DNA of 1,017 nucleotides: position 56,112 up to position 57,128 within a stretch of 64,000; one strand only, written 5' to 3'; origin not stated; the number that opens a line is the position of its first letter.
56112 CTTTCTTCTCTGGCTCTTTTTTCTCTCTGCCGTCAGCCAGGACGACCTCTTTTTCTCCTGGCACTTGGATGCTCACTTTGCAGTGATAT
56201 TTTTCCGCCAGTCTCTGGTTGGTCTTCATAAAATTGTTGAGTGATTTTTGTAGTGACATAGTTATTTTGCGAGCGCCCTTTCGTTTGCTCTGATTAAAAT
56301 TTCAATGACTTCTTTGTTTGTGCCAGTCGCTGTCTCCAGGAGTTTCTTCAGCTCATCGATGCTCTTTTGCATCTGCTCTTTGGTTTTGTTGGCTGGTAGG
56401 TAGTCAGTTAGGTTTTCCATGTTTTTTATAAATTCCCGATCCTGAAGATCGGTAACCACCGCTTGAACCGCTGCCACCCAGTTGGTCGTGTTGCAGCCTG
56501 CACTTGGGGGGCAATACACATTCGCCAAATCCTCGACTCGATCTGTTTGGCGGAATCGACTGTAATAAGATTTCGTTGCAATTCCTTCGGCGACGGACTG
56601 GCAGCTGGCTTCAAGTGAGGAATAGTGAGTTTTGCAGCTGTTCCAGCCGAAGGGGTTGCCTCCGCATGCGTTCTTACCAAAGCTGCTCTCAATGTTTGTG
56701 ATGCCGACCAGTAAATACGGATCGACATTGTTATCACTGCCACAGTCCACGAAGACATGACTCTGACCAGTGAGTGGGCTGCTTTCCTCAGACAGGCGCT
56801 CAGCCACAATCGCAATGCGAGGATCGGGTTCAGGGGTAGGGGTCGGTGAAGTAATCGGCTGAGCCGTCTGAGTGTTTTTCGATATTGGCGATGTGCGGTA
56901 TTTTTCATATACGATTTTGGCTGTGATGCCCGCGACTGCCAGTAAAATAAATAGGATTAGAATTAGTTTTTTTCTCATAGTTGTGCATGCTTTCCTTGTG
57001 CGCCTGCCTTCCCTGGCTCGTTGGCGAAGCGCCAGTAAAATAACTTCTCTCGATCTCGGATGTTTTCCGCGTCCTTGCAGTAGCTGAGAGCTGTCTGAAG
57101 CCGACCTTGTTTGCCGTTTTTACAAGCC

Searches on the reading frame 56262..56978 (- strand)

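Call 45: search_protein_families(library=pfam, proteins=[window:56262-56978:-], max_evalue=1)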
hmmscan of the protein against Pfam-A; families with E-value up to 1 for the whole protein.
window:56262-56978:- (238 aa): 3 families
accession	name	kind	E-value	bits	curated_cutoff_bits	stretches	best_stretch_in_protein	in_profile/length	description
PF01832.25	Glucosaminidase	-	0.049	14.7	30.2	1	76-176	4-119/123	Mannosyl-glycoprotein endo-beta-N-acetylglucosaminidase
PF21663.2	WipA_Phos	-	0.05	13.5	27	1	180-229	41-93/238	WipA-like, phosphatase domain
PF20302.4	HisK-N-like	-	0.16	12.6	27.8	1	178-228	40-90/132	HisK-N-like globin domain of the ASK signalosome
